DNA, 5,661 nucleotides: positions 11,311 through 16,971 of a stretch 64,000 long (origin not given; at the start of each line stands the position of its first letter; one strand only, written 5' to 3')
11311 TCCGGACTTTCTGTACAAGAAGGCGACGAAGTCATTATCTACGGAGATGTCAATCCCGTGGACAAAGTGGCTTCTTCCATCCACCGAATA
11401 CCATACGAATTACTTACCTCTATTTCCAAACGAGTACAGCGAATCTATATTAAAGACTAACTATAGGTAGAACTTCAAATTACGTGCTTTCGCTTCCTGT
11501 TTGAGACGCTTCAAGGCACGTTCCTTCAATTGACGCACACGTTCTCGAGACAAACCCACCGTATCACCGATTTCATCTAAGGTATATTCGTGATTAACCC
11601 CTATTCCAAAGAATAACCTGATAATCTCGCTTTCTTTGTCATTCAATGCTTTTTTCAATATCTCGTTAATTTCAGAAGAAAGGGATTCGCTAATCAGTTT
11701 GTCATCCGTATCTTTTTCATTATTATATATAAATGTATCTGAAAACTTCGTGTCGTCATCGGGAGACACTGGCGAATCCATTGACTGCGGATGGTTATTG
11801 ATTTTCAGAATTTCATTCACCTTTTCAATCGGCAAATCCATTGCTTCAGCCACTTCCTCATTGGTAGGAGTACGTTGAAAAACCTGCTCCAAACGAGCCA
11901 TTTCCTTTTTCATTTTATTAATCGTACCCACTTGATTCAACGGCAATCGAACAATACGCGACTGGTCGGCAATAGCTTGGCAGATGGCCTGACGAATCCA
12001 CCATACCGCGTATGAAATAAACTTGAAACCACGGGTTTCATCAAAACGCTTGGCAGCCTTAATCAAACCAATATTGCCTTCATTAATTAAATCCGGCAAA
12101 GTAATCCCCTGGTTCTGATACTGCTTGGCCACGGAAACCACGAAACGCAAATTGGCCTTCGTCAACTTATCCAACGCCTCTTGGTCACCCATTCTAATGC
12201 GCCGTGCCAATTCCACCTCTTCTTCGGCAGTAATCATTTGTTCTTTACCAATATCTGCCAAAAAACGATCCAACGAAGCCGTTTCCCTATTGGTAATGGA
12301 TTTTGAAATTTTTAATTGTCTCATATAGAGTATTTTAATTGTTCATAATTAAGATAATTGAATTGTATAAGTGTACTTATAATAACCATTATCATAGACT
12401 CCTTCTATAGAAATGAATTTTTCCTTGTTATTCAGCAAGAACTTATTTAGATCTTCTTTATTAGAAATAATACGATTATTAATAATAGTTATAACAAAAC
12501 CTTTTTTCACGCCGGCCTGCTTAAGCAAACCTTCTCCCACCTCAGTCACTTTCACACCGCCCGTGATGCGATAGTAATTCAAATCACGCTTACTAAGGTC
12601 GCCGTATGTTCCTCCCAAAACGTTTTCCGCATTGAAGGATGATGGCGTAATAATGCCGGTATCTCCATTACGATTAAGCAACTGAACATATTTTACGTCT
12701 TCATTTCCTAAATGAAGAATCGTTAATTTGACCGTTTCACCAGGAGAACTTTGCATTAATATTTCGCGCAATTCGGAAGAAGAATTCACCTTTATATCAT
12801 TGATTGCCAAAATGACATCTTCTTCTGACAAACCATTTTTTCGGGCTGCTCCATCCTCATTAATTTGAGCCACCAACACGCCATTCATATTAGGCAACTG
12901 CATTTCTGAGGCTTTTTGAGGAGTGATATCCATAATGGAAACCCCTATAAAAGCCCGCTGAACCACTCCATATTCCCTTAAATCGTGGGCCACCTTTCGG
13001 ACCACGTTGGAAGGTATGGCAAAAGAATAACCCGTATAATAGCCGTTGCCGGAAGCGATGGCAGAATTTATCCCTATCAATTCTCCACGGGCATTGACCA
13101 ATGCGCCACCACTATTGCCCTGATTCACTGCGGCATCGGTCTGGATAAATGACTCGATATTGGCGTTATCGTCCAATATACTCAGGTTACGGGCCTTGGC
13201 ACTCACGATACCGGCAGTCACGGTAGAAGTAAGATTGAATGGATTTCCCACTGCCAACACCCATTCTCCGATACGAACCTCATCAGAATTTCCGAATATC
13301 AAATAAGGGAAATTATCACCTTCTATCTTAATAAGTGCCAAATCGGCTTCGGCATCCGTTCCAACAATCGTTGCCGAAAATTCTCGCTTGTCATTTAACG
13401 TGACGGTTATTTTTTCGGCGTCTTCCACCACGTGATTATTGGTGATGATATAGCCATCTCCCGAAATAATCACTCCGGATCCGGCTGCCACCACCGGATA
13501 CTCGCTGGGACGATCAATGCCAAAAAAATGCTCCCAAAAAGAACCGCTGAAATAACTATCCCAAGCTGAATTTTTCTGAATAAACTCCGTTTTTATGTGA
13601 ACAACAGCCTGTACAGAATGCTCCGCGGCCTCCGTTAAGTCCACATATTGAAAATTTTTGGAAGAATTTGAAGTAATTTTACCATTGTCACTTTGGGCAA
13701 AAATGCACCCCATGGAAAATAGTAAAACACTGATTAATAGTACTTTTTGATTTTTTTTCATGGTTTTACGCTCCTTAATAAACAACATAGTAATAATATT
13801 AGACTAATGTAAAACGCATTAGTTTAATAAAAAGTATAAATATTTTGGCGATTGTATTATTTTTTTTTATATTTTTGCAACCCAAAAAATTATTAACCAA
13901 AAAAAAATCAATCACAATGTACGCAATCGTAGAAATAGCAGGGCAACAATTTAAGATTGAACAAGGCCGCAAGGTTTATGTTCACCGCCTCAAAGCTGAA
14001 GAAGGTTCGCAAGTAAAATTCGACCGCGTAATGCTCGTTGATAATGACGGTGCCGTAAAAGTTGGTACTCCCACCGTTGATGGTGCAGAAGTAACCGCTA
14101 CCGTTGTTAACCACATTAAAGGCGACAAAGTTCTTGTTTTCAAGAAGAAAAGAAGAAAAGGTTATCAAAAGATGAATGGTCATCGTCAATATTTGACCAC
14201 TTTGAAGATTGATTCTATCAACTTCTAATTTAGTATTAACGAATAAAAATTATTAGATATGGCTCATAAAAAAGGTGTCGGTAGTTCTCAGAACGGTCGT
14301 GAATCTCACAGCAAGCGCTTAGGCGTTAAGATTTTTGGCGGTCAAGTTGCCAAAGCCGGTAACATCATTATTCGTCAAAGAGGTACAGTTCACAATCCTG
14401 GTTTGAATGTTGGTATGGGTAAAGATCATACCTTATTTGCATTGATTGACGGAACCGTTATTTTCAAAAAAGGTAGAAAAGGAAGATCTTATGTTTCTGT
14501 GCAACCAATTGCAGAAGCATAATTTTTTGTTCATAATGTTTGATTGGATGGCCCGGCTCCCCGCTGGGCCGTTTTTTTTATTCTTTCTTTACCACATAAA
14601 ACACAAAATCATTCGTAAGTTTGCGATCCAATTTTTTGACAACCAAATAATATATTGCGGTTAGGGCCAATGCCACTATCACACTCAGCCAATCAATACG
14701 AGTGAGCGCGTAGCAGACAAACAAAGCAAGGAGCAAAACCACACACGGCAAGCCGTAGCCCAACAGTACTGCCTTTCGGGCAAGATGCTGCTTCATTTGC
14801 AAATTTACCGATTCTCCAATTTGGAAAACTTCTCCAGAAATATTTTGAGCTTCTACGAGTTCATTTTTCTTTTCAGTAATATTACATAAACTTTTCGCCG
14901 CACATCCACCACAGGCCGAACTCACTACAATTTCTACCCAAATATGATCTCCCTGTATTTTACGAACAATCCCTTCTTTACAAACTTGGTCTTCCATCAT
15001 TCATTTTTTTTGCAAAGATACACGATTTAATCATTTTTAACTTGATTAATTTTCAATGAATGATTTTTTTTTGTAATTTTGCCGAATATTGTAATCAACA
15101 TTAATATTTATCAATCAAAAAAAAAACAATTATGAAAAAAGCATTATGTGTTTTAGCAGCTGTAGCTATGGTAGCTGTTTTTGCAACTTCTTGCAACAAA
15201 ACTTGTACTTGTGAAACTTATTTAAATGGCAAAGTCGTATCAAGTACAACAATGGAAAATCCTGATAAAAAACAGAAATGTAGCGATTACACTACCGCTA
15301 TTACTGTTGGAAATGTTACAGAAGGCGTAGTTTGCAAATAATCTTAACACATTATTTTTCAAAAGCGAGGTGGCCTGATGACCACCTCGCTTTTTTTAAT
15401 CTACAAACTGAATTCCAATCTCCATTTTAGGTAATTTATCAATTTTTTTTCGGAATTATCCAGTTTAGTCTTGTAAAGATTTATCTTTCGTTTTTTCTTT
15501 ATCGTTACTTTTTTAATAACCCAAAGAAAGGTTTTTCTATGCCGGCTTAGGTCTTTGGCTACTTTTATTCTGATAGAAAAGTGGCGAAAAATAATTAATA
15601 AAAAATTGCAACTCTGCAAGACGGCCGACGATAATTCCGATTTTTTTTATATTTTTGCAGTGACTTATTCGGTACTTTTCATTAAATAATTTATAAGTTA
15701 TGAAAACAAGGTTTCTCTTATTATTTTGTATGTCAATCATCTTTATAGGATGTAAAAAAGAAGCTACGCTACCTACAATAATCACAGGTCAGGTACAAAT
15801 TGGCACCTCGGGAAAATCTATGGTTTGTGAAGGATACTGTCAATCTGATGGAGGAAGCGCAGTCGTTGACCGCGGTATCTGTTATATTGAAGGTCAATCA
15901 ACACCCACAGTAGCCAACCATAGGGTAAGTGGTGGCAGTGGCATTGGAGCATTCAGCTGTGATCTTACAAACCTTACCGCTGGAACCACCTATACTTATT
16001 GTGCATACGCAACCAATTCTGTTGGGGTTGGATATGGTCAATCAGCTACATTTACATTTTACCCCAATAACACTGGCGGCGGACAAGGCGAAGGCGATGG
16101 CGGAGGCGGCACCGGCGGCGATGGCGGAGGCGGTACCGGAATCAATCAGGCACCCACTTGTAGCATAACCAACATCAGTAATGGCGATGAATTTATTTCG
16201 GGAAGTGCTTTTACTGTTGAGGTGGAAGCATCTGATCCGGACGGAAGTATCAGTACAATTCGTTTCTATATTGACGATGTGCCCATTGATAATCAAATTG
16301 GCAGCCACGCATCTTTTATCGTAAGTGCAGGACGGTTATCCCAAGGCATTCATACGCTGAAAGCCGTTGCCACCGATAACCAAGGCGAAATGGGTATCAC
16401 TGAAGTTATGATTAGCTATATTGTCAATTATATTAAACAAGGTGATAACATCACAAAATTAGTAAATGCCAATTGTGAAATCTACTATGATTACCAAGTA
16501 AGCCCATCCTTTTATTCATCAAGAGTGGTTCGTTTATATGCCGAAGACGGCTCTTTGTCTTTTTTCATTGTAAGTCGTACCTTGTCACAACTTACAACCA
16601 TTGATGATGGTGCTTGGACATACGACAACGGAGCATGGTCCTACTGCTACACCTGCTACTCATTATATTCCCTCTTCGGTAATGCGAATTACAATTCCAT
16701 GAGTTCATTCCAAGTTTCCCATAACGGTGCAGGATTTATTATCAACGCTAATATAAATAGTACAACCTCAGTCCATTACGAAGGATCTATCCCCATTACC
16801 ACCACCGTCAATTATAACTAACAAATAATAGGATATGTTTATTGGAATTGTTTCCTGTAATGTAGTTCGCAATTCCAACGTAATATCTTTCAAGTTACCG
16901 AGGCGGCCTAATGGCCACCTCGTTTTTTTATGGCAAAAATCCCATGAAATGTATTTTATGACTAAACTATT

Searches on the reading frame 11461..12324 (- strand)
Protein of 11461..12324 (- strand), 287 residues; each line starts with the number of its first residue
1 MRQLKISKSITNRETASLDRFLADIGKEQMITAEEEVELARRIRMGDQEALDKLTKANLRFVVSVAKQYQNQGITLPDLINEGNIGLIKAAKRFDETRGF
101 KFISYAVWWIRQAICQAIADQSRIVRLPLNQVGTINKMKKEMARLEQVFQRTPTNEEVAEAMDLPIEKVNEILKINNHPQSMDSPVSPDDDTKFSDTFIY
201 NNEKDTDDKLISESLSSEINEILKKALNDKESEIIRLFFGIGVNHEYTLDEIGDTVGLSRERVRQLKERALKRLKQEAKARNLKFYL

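Call 10: search_protein_families(library=pfam, proteins=[window:11461-12324:-], max_evalue=0.001)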
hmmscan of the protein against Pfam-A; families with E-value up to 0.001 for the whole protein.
window:11461-12324:- (287 aa): 4 families
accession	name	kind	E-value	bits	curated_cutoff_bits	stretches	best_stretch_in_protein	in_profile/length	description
PF04539.22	Sigma70_r3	-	1.6e-23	83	25.3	1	134-197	2-65/78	Sigma-70 region 3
PF04542.20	Sigma70_r2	-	1.2e-18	67.1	24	1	56-123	3-70/71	Sigma-70 region 2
PF04545.22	Sigma70_r4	-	9.3e-18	63.9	24.1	1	226-276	4-50/50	Sigma-70, region 4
PF00140.25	Sigma70_r1_2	-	1.9e-11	44.2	22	1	17-49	2-34/34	Sigma-70 factor, region 1.2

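Call 83: list_cluster_members(proteins=[window:11461-12324:-, window:12349-13788:-, window:7367-8257:+, window:26033-26884:+, window:23025-24188:+])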
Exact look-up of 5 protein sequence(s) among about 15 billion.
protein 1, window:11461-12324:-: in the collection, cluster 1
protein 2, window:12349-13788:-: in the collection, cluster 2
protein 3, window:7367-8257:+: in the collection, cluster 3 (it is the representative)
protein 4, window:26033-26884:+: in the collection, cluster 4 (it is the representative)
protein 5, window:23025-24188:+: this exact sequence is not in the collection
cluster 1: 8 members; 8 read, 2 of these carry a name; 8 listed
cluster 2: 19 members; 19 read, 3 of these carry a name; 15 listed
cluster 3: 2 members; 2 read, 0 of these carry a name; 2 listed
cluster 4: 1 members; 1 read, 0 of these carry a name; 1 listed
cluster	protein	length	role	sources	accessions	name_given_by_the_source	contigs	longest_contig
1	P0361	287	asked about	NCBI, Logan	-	-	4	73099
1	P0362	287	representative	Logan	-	-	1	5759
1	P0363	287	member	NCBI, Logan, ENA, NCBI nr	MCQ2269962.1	MAG: RNA polymerase sigma factor RpoD/SigA [Bacteroidales bacterium] | RNA polymerase sigma factor RpoD/SigA [Bacteroidales bacterium]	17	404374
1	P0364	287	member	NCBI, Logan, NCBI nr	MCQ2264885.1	MAG: RNA polymerase sigma factor RpoD/SigA [Bacteroidales bacterium] | RNA polymerase sigma factor RpoD/SigA [Bacteroidales bacterium]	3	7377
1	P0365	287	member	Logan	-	-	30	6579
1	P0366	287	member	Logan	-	-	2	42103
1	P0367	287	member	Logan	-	-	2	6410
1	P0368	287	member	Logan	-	-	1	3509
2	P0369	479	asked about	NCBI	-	-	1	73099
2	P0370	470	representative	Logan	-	-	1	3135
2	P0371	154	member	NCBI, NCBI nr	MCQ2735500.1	MAG: S1C family serine protease, partial [Alphaproteobacteria bacterium] | S1C family serine protease [Alphaproteobacteria bacterium]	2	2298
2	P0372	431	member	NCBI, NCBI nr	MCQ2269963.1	MAG: trypsin-like peptidase domain-containing protein [Bacteroidales bacterium] | trypsin-like peptidase domain-containing protein [Bacteroidales bacterium]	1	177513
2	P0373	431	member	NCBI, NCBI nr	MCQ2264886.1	MAG: trypsin-like peptidase domain-containing protein [Bacteroidales bacterium] | trypsin-like peptidase domain-containing protein [Bacteroidales bacterium]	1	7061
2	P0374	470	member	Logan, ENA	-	-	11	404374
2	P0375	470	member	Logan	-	-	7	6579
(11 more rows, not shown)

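Call 84: find_encoding_contigs(protein=window:11461-12324:-, flank=10000, max_places=10)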
Protein window:11461-12324:- (287 aa): 4 contigs read that carry it; 4 places shown.
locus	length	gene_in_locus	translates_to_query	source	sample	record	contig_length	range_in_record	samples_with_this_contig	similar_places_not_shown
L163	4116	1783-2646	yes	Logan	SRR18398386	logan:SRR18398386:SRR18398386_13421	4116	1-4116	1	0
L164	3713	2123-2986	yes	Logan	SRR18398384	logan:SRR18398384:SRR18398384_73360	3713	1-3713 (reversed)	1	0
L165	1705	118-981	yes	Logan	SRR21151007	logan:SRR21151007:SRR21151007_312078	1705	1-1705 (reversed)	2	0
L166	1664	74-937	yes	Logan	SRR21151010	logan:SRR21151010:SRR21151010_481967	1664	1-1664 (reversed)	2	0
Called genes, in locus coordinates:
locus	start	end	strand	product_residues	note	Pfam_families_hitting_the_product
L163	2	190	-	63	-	?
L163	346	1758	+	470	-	PF00089:Trypsin, PF13365:Trypsin_2, PF00595:PDZ, PF13180:PDZ_2, PF14685:PDZ_Tricorn (faint), PF17820:PDZ_6 (weak)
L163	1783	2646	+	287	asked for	PF00140:Sigma70_r1_2, PF04542:Sigma70_r2, PF04539:Sigma70_r3, PF04545:Sigma70_r4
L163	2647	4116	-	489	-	?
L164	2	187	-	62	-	?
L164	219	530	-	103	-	PF00829:Ribosomal_L21p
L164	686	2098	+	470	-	PF00089:Trypsin, PF13365:Trypsin_2, PF00595:PDZ, PF13180:PDZ_2, PF14685:PDZ_Tricorn (faint), PF17820:PDZ_6 (weak)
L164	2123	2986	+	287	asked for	PF00140:Sigma70_r1_2, PF04542:Sigma70_r2, PF04539:Sigma70_r3, PF04545:Sigma70_r4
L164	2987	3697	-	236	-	PF01168:Ala_racemase_N, PF00842:Ala_racemase_C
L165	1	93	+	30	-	?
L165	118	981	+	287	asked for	PF00140:Sigma70_r1_2, PF04542:Sigma70_r2, PF04539:Sigma70_r3, PF04545:Sigma70_r4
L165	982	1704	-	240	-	?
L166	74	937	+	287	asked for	PF00140:Sigma70_r1_2, PF04542:Sigma70_r2, PF04539:Sigma70_r3, PF04545:Sigma70_r4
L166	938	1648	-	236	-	PF01168:Ala_racemase_N, PF00842:Ala_racemase_C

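Call 85: find_encoding_contigs(protein=P0363, flank=10000, max_places=8)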
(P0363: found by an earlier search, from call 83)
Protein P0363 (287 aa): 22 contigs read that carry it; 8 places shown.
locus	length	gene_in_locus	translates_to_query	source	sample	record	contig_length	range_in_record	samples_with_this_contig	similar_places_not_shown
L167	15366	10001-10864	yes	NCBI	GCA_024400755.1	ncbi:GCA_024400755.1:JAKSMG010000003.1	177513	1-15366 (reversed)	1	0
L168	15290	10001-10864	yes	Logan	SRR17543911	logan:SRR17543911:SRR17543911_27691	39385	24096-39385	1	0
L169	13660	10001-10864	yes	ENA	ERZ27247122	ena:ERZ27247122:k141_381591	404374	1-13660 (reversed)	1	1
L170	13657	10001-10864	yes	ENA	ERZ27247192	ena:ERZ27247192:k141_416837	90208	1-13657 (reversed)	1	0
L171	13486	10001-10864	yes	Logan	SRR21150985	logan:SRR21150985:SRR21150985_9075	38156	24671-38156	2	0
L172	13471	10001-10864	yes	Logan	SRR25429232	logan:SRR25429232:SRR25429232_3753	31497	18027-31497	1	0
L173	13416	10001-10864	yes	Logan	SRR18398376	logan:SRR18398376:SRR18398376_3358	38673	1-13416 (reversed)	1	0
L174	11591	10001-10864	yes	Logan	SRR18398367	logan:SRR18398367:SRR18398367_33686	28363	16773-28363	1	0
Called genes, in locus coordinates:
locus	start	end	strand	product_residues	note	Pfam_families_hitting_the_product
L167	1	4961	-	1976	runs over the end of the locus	PF01835:MG2, PF00207:A2M, PF17973:bMG10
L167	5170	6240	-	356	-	PF17957:Big_7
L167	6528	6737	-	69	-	-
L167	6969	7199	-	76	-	-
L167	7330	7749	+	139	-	PF04246:RseC_MucC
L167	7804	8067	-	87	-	PF01016:Ribosomal_L27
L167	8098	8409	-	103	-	PF00829:Ribosomal_L21p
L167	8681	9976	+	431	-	PF00089:Trypsin, PF13365:Trypsin_2, PF14685:PDZ_Tricorn (faint), PF00595:PDZ, PF12812:PDZ_1 (faint), PF13180:PDZ_2, PF17820:PDZ_6 (weak)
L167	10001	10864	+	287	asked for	PF00140:Sigma70_r1_2, PF04542:Sigma70_r2, PF04539:Sigma70_r3, PF04545:Sigma70_r4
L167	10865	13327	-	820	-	PF08245:Mur_ligase_M, PF01168:Ala_racemase_N, PF00842:Ala_racemase_C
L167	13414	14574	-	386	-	PF04397:LytTR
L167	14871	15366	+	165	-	?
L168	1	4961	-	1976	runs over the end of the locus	PF01835:MG2, PF00207:A2M, PF17973:bMG10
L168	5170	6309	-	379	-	PF17957:Big_7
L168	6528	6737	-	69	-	-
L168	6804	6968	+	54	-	-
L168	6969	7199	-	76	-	-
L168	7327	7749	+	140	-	PF04246:RseC_MucC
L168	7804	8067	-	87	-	PF01016:Ribosomal_L27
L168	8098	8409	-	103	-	PF00829:Ribosomal_L21p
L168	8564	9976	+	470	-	PF00089:Trypsin, PF13365:Trypsin_2, PF14685:PDZ_Tricorn (faint), PF00595:PDZ, PF13180:PDZ_2, PF17820:PDZ_6 (weak)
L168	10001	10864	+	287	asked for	PF00140:Sigma70_r1_2, PF04542:Sigma70_r2, PF04539:Sigma70_r3, PF04545:Sigma70_r4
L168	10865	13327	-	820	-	PF08245:Mur_ligase_M, PF01168:Ala_racemase_N, PF00842:Ala_racemase_C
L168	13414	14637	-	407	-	PF04397:LytTR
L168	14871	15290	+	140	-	?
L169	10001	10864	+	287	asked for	PF00140:Sigma70_r1_2, PF04542:Sigma70_r2, PF04539:Sigma70_r3, PF04545:Sigma70_r4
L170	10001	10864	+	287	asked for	PF00140:Sigma70_r1_2, PF04542:Sigma70_r2, PF04539:Sigma70_r3, PF04545:Sigma70_r4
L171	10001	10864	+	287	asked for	PF00140:Sigma70_r1_2, PF04542:Sigma70_r2, PF04539:Sigma70_r3, PF04545:Sigma70_r4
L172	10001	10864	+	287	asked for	PF00140:Sigma70_r1_2, PF04542:Sigma70_r2, PF04539:Sigma70_r3, PF04545:Sigma70_r4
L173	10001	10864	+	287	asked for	PF00140:Sigma70_r1_2, PF04542:Sigma70_r2, PF04539:Sigma70_r3, PF04545:Sigma70_r4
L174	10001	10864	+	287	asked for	PF00140:Sigma70_r1_2, PF04542:Sigma70_r2, PF04539:Sigma70_r3, PF04545:Sigma70_r4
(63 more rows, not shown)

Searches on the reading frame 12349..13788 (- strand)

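Call 10: search_protein_families(library=pfam, proteins=[window:12349-13788:-], max_evalue=0.001)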
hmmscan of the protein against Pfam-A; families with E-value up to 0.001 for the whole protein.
window:12349-13788:- (479 aa): 8 families
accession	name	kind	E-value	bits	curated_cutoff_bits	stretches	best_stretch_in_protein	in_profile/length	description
PF13365.12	Trypsin_2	-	8e-37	127.6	27.6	1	103-240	1-144/144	Trypsin-like peptidase domain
PF13180.12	PDZ_2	-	2.3e-18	66.7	27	1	280-363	2-73/80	PDZ domain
PF00089.32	Trypsin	-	3.8e-18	66.6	20.6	1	104-264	28-217/220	Trypsin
PF00595.29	PDZ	-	1.8e-12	47.9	23.2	1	278-358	9-81/81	PDZ domain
PF17820.7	PDZ_6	-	5.3e-08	32.9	27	1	306-357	2-52/54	PDZ domain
PF12812.13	PDZ_1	-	1.8e-06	28.3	28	1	380-452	2-73/78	PDZ-like domain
PF14685.13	PDZ_Tricorn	-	9.7e-06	25.9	25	0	407-461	18-74/88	Tricorn protease PDZ domain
PF10459.15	Peptidase_S46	-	0.00028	20.1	22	0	219-241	628-650/698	Peptidase S46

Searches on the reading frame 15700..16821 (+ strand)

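Call 10: search_protein_families(library=pfam, proteins=[window:15700-16821:+], max_evalue=0.001)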
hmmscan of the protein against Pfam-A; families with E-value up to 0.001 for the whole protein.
window:15700-16821:+ (373 aa): 2 families
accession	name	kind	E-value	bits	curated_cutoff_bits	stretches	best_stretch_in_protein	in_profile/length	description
PF17957.7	Big_7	-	2.8e-10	41.1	24.1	1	152-222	1-70/70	Bacterial Ig domain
PF16656.11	Pur_ac_phosph_N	-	0.00056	20.9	30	0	83-120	59-91/93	Purple acid Phosphatase, N-terminal domain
